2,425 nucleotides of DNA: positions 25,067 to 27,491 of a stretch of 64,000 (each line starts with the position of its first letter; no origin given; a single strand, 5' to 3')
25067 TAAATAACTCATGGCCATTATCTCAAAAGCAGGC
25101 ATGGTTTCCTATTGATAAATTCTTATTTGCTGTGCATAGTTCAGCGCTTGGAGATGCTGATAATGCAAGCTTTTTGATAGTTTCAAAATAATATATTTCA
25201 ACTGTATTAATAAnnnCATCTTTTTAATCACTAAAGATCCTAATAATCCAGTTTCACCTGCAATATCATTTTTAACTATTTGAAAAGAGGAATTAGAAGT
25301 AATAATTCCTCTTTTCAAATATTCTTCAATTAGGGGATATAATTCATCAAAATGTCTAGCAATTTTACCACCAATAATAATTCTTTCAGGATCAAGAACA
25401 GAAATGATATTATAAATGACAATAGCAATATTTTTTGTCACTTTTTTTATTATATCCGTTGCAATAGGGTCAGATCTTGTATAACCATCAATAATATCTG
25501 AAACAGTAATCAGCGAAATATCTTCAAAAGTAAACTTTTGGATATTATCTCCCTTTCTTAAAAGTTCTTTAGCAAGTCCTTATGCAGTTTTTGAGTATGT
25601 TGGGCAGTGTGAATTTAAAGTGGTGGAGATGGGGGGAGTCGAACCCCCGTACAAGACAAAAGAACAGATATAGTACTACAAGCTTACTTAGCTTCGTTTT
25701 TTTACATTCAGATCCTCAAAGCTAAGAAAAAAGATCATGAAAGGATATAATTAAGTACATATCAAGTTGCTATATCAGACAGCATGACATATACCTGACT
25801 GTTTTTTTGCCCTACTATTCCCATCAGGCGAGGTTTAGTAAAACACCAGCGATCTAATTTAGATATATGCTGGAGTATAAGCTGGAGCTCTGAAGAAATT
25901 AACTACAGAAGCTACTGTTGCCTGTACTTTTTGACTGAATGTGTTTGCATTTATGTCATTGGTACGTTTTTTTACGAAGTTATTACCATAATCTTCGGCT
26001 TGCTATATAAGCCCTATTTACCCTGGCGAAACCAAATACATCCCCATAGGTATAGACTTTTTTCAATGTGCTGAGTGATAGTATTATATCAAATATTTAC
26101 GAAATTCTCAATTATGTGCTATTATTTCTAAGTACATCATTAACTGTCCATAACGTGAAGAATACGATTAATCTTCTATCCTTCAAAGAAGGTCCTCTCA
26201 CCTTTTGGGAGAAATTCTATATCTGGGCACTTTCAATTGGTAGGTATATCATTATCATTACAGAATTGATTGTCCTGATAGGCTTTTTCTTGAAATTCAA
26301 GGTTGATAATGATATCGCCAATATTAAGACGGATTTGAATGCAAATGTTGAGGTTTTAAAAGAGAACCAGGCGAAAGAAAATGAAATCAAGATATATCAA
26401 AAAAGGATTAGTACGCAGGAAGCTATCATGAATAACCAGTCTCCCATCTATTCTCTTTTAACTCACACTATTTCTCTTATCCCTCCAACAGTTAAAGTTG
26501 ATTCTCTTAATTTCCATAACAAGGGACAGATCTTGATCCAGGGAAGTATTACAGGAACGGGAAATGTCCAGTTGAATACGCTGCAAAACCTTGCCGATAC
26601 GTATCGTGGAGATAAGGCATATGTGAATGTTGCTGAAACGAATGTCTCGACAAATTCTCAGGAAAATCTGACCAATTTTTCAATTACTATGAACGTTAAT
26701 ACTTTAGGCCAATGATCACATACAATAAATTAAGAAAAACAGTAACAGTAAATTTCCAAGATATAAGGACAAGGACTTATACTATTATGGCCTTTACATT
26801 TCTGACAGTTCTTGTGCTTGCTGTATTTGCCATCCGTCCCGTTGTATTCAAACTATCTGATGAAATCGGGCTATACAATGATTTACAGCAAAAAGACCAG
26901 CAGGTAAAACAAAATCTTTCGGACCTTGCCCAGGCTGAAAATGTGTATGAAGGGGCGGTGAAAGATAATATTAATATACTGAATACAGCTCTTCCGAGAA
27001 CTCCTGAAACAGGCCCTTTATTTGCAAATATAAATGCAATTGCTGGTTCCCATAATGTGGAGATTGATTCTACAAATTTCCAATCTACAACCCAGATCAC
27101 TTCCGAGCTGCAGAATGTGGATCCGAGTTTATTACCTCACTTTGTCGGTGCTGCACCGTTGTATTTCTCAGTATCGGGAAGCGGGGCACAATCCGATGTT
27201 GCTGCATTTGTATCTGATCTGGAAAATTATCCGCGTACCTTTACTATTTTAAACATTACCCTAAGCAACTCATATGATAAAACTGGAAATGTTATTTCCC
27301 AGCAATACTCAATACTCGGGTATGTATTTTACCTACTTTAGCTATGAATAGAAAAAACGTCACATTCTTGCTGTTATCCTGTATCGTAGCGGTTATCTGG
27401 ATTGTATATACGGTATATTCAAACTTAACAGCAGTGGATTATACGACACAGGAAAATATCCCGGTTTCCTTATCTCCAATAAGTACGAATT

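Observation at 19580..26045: Accessory segment bounded by ssrA and a truncated ROK gene: candidate decayed island at the tmRNA 3' end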

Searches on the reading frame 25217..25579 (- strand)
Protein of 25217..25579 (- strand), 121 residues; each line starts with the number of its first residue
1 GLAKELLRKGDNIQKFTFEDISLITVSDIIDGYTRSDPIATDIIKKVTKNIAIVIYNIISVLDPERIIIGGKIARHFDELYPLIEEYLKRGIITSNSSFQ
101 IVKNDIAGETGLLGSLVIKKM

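Call 8: search_protein_families(library=pfam, proteins=[window:25217-25579:-], max_evalue=0.1)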
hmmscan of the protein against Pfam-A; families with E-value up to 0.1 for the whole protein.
window:25217-25579:- (121 aa): 1 family
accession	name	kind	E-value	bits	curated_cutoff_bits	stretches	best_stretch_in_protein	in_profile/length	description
PF00480.26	ROK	-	7.6e-11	42.5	22.9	1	15-118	186-290/294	ROK family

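Call 9: search_protein_families(library=ncbifam, proteins=[window:25217-25579:-], max_evalue=0.1)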
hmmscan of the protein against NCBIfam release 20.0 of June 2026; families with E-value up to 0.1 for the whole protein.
window:25217-25579:- (121 aa): 11 families
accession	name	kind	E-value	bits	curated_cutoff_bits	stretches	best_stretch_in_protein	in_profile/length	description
NF049930.1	TransRegMlc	equivalog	1.1e-09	38.1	530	1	21-119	291-390/405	sugar metabolism global transcriptional regulator Mlc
TIGR00744.1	ROK_glcA_fam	subfamily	2.3e-08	33.7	260.35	1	24-118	212-307/318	ROK family glucokinase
NF047937.1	TransRegNagC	equivalog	1.1e-07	31.4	650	1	4-118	272-383/399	DNA-binding transcriptional regulator NagC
NF009835.0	PRK13310.1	equivalog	1.2e-07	31.3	380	1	25-114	207-295/303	N-acetylglucosamine kinase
NF007108.0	PRK09557.1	equivalog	1.5e-07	31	443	1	26-115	208-296/303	fructokinase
NF042998.1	bglucokin_BglK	equivalog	3.1e-07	29.9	550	1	20-81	191-252/291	beta-glucoside kinase BglK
NF003461.0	PRK05082.1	subfamily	2.5e-05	23.8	283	1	9-117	179-284/291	N-acetylmannosamine kinase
NF007251.0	PRK09698.1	equivalog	0.00042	19.7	253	1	41-117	216-294/304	allose kinase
NF045551.1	GK_Pyrobac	equivalog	0.0036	16.7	500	1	22-78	184-241/294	ATP-dependent glucokinase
NF047821.1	NactlManKinNanK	equivalog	0.004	16.7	450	1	13-115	183-282/288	N-acetylmannosamine kinase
NF045942.1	PolPhglucPhase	equivalog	0.013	15.3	250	1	45-86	178-219/242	polyphosphate--glucose phosphotransferase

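Call 14: find_homologous_proteins(query=window:25217-25579:-)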
Query window:25217-25579:- (121 aa): 1 proteins with E <= 0.001 among 7 candidates.
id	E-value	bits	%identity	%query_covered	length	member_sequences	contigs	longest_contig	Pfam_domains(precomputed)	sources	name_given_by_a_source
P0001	4.9e-38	148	99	62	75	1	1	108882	PF00480.27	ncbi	-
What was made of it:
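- Tried and rejected: ROK fragment word-based search (call 14).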

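Call 15: find_encoding_contigs(protein=P0001, flank=10000, max_places=10)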
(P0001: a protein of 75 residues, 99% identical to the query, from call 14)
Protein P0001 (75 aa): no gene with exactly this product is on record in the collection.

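Call 36: search_protein_families(library=phrogs, proteins=[window:25217-25579:-], max_evalue=0.01)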
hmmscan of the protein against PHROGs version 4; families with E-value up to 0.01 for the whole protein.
window:25217-25579:- (121 aa): 0 families

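Call 37: search_protein_families(library=padloc, proteins=[window:25217-25579:-], max_evalue=0.01)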
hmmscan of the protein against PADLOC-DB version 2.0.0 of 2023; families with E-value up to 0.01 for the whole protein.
window:25217-25579:- (121 aa): 0 families

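Call 54: search_solved_structures(query=window:25217-25579:-, max_evalue=0.01, show_alignments=2)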
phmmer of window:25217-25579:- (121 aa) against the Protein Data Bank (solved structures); distinct sequences matched with E-value up to 0.01: 10.
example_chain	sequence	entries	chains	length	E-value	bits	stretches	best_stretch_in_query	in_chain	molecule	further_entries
1z05_A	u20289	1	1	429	2.2e-07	34.6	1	21-119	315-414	transcriptional regulator, ROK family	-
3bp8_A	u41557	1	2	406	2.2e-05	28.2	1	24-116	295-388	Putative NAGC-like transcriptional regulator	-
1z6r_A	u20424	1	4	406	2.2e-05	28.2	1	24-116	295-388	Mlc protein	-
9srt_D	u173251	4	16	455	2.9e-05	27.8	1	24-116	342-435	DNA-binding transcriptional repressor Mlc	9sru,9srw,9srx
5f7p_E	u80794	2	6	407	0.00064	23.4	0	34-93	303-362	Lmo0178 protein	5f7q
5f7r_E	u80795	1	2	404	0.0014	22.4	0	34-93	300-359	Lmo0178 protein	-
2qm1_A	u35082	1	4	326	0.0026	21.5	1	10-116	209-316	Glucokinase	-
6jdb_A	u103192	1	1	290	0.0078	20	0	27-89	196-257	N-acetylmannosamine kinase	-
6jdc_A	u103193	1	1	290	0.008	19.9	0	27-89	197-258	N-acetylmannosamine kinase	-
3r8e_A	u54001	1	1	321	0.0089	19.8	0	15-115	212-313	Hypothetical sugar kinase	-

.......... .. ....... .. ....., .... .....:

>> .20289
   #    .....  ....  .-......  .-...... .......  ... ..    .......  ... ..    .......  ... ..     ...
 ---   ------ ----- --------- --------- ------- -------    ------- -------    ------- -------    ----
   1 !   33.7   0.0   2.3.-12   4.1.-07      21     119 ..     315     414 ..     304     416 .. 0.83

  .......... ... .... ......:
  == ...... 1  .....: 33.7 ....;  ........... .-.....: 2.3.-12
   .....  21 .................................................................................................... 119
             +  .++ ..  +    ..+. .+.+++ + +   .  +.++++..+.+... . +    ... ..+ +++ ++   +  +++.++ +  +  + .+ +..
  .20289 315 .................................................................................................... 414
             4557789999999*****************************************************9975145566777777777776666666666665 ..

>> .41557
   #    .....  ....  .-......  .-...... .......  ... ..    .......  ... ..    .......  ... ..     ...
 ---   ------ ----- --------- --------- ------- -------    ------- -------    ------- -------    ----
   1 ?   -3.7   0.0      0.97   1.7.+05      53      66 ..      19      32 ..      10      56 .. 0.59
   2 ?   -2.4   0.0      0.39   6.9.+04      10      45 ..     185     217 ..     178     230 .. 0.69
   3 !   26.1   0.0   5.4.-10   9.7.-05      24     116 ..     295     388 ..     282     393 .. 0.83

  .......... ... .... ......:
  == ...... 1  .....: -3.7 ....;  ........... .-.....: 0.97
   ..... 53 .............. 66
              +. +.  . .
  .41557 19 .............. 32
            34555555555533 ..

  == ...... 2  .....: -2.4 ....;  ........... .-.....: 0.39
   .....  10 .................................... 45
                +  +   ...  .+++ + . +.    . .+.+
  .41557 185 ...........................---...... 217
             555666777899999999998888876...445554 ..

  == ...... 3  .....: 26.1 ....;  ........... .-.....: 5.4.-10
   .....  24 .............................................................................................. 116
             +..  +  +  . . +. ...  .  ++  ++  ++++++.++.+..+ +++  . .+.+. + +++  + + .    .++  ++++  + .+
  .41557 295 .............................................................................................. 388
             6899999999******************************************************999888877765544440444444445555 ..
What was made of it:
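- Closest known: ROK-family sugar kinases and regulators. Same: The remnant aligns with the C-terminal ~100 residues, including the I-I-G-G motif region (calls 8, 54).
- Checked: It also matches the last ~100 residues of solved ROK proteins, e.g. glucokinase 2qm1 residues 209-316 of 326 (call 54).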

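Call 56: search_protein_representatives(protein=window:25217-25579:-)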
Query: 121 residues. Proteins with E-value up to 0.001 (for the whole library): 236; up to 1e-10: 2; up to 1e-30: 1. The best 150 are listed.
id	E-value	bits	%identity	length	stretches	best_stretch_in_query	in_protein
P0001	1.6e-38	147.8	99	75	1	47-121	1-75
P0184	1.0e-10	58.3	34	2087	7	9-43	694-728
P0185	9.8e-10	55.1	32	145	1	7-115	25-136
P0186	2.2e-08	50.8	30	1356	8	21-57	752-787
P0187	2.3e-08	50.7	29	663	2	34-117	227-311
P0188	3.3e-08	50.2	31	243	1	12-120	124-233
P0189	1.1e-07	48.5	31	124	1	23-116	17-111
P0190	2.0e-07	47.6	33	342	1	18-118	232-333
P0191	4.1e-07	46.7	29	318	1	21-117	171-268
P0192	6.4e-07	46.0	27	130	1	7-120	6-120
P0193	7.9e-07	45.8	28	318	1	2-117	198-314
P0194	1.3e-06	45.0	30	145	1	18-118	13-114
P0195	1.8e-06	44.6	32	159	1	21-118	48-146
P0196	1.9e-06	44.5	25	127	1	12-111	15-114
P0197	2.2e-06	44.3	28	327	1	17-116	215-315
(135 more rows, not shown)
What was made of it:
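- Closest known: ROK-family sugar kinases and regulators. Different: The best homologue anywhere is at most 34% identical (call 56).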

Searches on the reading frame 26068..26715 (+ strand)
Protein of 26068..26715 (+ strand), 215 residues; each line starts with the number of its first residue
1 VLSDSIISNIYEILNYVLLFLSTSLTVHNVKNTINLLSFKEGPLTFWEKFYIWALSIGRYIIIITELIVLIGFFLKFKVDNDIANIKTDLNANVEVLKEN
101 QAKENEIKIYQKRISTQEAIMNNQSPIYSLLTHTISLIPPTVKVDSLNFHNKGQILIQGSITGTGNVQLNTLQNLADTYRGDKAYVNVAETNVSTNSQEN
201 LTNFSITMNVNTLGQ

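Call 8: search_protein_families(library=pfam, proteins=[window:26068-26715:+], max_evalue=0.1)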
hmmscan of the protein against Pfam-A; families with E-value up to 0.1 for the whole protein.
window:26068-26715:+ (215 aa): 2 families
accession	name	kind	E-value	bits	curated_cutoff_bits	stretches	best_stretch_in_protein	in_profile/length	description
PF03314.20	DUF273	-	0.0098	15.9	30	1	6-67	34-94/219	Protein of unknown function, DUF273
PF13858.11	DUF4199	-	0.028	15.3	32.3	1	23-127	45-138/165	Protein of unknown function (DUF4199)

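Call 9: search_protein_families(library=ncbifam, proteins=[window:26068-26715:+], max_evalue=0.1)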
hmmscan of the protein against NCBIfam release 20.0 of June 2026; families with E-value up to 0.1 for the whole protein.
window:26068-26715:+ (215 aa): 3 families
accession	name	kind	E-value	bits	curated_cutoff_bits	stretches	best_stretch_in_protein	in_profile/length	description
NF033653.1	blaOXA-266_like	exception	0.015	14.5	600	1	77-151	83-156/277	OXA-266 family class D beta-lactamase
NF040557.1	CAS_Csx27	equivalog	0.031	14.3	65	0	10-124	6-120/223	type VI-B CRISPR accessory protein Csx27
NF047460.1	blaOXA-1258_like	exception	0.051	12.8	600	1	77-176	84-188/279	OXA-1258 family class D beta-lactamase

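Call 72: find_related_loci(query=A3, collection=metagenome_contigs, flank=10000)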
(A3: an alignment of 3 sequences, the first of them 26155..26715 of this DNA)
Query A3 (186 aa) in metagenome_contigs; peptide patterns used: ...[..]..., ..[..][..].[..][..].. (x = any residue, [..] = any of these).
397 stretches matched a pattern; 33 encode a relative of the query (tblastn E <= 1e-3); 33 distinct loci.
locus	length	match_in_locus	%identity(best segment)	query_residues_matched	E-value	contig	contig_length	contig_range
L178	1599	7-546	44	1-180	4e-53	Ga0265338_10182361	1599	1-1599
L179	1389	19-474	33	2-159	1e-22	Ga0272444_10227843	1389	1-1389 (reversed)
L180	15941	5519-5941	34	2-145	1e-20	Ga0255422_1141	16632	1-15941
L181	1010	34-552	28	1-179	2e-19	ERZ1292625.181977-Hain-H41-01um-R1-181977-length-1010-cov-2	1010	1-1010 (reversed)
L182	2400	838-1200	35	20-143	9e-18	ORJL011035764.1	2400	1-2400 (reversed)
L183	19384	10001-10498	30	3-177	5e-17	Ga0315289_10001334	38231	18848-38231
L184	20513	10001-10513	28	4-179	4e-17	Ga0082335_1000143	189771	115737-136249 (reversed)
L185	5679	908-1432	27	1-182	4e-14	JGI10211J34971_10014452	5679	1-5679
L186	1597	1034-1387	31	4-137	8e-14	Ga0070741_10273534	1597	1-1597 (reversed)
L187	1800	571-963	32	5-138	1e-13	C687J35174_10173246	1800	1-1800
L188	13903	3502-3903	32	5-139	3e-13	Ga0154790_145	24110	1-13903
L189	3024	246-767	24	2-182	3e-13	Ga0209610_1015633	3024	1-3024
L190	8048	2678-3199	24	2-182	4e-13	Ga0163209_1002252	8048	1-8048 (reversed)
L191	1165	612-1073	27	24-182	7e-12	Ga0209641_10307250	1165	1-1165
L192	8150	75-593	28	5-183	2e-11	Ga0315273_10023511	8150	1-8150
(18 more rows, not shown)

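Call 77: search_protein_families(library=pfam, proteins=[L180:442-1944:+, L180:2417-3775:+, L180:3889-4356:-, L180:336-596:-], max_evalue=0.001)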
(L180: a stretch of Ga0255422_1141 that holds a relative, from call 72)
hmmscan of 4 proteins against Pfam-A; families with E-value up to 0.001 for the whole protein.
L180:442-1944:+ (500 aa): 0 families

L180:2417-3775:+ (452 aa): 1 family
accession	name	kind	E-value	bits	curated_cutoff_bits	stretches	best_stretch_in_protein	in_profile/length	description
PF02661.23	Fic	-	2.9e-17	63.7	24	1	187-294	2-93/93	Fic/DOC family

L180:3889-4356:- (155 aa): 0 families

L180:336-596:- (86 aa): 0 families

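Call 87: search_protein_families(library=pfam, proteins=[L180:3889-4356:-], max_evalue=0.01)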
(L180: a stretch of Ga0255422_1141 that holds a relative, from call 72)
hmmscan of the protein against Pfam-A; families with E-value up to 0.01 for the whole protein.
L180:3889-4356:- (155 aa): 0 families

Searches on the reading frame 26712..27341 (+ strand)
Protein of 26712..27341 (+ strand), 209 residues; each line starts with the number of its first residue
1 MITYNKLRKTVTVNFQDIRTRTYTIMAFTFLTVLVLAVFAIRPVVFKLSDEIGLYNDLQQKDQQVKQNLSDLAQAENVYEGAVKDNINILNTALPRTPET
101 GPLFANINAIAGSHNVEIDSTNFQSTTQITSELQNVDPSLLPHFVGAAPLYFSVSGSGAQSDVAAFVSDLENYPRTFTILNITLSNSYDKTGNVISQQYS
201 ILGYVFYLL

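Call 8: search_protein_families(library=pfam, proteins=[window:26712-27341:+], max_evalue=0.1)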
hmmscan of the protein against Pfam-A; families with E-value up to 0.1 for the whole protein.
window:26712-27341:+ (209 aa): 1 family
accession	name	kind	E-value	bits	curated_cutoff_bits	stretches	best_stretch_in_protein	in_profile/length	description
PF04350.18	PilO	-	5.7e-06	27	22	1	57-206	10-143/145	Pilus assembly protein, PilO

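Call 9: search_protein_families(library=ncbifam, proteins=[window:26712-27341:+], max_evalue=0.1)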
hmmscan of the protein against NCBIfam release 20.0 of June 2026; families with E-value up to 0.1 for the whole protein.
window:26712-27341:+ (209 aa): 2 families
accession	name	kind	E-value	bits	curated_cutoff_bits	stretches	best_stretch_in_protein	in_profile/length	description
NF008652.0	PRK11649.1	equivalog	0.038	12.7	341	1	8-73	5-67/439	murein DD-endopeptidase MepM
TIGR00460.1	fmt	equivalog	0.085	12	201.5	0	135-154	106-125/315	methionyl-tRNA formyltransferase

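Call 13: find_encoding_contigs(protein=window:26712-27341:+, flank=10000, max_places=10)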
Protein window:26712-27341:+ (209 aa): no gene with exactly this product is on record in the collection.
